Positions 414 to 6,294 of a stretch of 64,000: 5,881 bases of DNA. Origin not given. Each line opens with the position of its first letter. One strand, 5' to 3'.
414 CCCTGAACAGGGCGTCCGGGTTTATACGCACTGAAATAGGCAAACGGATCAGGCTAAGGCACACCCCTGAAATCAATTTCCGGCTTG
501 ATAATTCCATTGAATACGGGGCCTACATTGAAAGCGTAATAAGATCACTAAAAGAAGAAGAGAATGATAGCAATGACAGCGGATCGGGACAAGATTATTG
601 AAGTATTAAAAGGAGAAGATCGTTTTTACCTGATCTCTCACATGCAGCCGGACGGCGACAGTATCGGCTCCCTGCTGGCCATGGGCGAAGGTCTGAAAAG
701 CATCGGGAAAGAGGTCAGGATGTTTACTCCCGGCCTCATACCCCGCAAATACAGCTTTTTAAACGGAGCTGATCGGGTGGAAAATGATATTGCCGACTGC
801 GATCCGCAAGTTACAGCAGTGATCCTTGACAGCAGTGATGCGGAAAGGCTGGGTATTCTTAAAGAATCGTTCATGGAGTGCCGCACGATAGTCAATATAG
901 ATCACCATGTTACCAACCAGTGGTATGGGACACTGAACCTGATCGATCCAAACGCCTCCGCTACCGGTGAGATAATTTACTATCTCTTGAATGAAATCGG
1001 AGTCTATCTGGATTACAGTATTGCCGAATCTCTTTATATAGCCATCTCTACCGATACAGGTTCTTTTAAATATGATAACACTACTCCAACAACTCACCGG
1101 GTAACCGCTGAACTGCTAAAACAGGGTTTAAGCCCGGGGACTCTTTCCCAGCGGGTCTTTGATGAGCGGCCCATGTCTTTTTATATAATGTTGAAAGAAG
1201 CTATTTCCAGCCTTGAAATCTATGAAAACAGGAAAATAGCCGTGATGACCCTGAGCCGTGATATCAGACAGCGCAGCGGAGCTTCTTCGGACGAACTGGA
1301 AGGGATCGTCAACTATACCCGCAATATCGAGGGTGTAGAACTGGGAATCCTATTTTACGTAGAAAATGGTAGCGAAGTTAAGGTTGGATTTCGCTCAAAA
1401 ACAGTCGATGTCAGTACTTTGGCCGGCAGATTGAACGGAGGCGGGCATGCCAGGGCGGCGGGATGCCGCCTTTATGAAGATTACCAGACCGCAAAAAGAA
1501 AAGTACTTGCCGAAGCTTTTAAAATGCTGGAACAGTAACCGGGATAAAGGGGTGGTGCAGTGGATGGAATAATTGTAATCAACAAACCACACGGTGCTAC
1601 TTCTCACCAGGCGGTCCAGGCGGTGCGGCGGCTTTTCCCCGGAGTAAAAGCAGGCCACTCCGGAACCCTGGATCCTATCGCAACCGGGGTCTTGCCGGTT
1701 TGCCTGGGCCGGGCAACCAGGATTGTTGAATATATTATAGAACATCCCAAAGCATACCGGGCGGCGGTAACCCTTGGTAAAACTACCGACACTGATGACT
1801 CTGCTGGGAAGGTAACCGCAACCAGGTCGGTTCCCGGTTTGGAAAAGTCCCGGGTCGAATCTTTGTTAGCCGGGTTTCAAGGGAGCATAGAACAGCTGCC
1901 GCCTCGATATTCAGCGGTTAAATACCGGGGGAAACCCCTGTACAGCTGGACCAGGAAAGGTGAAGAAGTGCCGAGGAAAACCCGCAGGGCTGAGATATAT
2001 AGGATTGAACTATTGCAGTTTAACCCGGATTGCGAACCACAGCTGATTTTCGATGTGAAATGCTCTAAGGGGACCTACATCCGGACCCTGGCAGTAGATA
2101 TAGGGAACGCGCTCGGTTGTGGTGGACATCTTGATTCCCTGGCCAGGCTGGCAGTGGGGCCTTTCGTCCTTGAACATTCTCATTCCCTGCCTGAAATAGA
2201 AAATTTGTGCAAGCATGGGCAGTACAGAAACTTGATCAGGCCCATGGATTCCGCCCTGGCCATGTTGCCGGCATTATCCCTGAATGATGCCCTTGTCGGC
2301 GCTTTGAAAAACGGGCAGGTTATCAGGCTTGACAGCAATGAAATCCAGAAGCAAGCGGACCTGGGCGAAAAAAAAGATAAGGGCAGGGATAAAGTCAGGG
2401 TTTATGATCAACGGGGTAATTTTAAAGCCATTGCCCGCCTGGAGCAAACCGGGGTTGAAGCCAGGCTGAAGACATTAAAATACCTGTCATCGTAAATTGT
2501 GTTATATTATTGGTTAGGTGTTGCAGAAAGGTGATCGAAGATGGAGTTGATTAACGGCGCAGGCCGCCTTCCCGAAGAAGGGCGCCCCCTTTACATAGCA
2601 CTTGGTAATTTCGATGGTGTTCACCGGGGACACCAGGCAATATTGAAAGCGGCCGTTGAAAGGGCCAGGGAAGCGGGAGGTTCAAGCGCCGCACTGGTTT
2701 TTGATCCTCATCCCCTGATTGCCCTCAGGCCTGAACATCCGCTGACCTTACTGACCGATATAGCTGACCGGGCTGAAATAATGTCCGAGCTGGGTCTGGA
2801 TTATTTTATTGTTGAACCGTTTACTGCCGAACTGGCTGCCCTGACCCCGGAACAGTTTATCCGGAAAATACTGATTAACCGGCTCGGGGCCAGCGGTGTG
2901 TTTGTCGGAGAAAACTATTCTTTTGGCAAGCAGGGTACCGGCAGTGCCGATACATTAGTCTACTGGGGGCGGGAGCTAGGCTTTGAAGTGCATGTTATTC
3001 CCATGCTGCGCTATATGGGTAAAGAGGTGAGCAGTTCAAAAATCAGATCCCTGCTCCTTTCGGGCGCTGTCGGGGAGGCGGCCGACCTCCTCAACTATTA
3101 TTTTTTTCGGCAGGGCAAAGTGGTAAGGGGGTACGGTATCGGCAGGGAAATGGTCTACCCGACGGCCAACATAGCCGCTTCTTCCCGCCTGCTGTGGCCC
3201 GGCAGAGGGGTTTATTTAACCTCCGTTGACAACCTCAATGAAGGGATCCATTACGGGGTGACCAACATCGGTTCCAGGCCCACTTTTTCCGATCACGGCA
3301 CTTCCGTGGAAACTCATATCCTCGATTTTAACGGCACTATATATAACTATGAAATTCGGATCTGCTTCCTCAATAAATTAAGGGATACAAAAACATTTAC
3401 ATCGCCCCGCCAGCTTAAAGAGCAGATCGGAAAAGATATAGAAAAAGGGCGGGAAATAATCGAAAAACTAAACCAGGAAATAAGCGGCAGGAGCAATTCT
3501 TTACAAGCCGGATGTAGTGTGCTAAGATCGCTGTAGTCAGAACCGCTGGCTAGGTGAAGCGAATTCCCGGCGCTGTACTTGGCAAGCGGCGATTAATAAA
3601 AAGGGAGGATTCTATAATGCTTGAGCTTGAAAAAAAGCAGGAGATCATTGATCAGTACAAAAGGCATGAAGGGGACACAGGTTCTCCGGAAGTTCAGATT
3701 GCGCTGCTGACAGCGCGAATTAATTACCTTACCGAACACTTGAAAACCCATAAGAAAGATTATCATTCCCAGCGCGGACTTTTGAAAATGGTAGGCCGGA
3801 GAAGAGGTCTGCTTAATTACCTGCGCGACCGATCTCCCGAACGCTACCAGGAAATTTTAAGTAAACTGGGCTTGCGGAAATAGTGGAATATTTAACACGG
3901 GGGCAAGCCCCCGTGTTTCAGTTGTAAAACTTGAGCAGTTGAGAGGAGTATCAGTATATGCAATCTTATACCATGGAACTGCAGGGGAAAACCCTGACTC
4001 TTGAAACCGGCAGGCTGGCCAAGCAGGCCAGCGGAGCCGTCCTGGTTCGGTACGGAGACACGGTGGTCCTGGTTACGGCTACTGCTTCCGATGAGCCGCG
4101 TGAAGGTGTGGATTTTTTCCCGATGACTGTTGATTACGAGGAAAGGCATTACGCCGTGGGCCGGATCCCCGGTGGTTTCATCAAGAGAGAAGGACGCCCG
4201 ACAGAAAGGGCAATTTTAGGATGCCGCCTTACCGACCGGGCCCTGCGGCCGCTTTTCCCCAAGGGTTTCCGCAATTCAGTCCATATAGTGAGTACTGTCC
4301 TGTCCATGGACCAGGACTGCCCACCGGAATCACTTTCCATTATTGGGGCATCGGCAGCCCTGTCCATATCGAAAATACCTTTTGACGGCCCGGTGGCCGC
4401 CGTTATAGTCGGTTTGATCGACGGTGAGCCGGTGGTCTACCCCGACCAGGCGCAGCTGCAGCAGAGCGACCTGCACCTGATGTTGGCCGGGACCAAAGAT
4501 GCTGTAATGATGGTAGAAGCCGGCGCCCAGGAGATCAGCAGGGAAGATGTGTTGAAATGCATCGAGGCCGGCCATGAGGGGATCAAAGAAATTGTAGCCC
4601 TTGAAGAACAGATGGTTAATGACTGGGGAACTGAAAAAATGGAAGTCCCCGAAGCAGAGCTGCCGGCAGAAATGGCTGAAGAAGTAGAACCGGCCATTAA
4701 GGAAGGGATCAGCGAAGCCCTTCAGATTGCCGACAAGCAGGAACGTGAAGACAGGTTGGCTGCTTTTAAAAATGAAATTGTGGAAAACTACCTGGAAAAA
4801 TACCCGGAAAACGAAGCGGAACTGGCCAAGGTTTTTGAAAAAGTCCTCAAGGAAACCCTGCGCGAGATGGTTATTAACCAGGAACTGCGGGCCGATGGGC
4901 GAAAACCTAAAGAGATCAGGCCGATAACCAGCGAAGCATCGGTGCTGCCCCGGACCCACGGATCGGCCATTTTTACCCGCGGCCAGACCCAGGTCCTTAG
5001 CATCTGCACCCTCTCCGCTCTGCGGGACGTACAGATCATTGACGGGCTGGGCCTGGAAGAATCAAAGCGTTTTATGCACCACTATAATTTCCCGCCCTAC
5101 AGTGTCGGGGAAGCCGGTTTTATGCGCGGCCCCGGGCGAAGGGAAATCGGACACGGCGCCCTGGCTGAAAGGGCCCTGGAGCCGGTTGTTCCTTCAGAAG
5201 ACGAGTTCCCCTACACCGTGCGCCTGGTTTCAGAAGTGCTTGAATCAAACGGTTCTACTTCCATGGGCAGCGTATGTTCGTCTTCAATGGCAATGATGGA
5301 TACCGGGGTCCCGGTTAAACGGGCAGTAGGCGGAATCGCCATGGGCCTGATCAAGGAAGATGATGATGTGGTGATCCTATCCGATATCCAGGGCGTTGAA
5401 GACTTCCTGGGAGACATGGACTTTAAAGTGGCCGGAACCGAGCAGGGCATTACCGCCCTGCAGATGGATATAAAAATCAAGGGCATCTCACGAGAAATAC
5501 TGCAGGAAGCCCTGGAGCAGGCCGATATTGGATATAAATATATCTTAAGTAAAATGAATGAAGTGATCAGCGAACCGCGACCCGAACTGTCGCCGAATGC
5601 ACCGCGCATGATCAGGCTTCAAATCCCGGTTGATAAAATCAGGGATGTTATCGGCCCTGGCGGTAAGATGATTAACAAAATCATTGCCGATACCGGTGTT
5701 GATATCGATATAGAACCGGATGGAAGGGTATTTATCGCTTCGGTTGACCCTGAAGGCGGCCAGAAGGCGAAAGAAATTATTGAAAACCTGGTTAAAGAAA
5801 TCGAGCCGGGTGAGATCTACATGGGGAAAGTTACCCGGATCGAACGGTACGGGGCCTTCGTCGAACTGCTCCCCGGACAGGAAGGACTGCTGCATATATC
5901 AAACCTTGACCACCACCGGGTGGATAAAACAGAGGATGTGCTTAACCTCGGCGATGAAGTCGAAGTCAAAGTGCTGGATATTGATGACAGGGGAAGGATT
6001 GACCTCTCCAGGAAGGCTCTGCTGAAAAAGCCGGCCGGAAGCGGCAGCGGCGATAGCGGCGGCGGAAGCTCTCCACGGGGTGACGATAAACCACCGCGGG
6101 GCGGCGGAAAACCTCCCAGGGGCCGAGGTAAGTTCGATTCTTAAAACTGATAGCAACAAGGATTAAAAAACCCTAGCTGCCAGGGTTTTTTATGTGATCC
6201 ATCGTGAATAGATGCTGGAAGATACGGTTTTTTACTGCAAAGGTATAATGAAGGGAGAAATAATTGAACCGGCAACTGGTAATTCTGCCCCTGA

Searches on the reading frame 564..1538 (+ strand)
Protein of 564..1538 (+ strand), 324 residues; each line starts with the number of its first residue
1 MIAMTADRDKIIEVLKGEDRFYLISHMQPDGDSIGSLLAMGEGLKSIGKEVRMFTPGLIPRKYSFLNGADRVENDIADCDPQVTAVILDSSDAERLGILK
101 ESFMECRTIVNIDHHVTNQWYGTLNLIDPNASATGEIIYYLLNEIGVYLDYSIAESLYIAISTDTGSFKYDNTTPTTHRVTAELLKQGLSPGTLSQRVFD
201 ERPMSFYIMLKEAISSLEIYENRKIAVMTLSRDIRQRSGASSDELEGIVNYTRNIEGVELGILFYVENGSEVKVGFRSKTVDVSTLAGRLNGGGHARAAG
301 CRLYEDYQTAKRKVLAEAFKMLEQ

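Call 97: search_protein_families(library=pfam, proteins=[window:564-1538:+], max_evalue=1e-10)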
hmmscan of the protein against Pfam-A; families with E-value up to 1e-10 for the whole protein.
window:564-1538:+ (324 aa): 2 families
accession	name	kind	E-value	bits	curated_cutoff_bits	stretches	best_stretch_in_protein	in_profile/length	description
PF01368.27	DHH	-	2.8e-15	57.1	28.1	1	21-161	2-125/125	DHH family, N-terminal domain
PF02272.25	DHHA1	-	2.9e-12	47.4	25.9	1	225-316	4-94/102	DHHA1 domain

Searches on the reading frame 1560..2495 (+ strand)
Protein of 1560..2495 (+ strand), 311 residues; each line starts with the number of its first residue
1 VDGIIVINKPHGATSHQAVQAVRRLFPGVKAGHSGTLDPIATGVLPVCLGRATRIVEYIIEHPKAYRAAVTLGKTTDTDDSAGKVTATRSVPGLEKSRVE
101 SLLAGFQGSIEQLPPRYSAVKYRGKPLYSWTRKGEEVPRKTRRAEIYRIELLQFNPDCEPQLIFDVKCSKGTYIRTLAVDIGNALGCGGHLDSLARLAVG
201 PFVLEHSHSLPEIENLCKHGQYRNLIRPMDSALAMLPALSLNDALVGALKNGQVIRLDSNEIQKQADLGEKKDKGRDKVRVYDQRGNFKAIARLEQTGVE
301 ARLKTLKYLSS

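Call 97: search_protein_families(library=pfam, proteins=[window:1560-2495:+], max_evalue=1e-10)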
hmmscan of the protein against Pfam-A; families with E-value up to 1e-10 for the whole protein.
window:1560-2495:+ (311 aa): 2 families
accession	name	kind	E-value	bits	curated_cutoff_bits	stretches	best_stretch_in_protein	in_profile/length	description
PF01509.24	TruB_N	-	1.2e-53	182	27.3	1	23-174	1-149/149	TruB family pseudouridylate synthase (N terminal domain)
PF16198.10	TruB_C_2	-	2.3e-13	50.5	29.3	1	175-233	1-65/66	tRNA pseudouridylate synthase B C-terminal domain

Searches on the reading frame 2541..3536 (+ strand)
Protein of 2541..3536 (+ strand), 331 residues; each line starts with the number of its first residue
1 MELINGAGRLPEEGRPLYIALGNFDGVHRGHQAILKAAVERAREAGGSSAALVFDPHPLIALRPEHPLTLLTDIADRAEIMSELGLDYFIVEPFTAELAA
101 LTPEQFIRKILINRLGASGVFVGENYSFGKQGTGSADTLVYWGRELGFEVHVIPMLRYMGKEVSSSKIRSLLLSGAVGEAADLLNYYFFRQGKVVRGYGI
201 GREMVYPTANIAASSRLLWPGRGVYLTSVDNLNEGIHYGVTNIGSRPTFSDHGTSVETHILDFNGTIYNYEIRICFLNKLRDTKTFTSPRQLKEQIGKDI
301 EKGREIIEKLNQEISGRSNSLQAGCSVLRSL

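Call 97: search_protein_families(library=pfam, proteins=[window:2541-3536:+], max_evalue=1e-10)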
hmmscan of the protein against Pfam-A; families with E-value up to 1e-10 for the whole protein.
window:2541-3536:+ (331 aa): 2 families
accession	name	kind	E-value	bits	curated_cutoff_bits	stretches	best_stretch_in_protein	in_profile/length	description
PF06574.18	FAD_syn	-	9e-47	159.3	27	1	13-166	4-157/158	FAD synthetase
PF01687.23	Flavokinase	-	2.4e-36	125.1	19.6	1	184-306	1-123/124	Riboflavin kinase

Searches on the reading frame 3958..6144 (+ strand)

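Call 97: search_protein_families(library=pfam, proteins=[window:3958-6144:+], max_evalue=1e-10)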
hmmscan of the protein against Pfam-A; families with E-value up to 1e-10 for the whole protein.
window:3958-6144:+ (728 aa): 5 families
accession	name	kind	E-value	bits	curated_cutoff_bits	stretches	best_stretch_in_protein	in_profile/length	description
PF01138.27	RNase_PH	-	6.8e-58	195.1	25.5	2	10-141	2-130/130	3' exoribonuclease family, domain 1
PF00575.29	S1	-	1e-21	77.5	22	1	615-686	2-74/74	S1 RNA binding domain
PF03725.20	RNase_PH_C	-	7.2e-21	74.4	20.8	1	144-208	1-67/67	3' exoribonuclease family, domain 2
PF03726.19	PNPase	-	8.2e-15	55.5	24.6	1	239-316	2-81/81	Polyribonucleotide nucleotidyltransferase, RNA binding domain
PF00013.35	KH_1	-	2e-11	43.9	21.5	1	552-609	2-65/66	KH domain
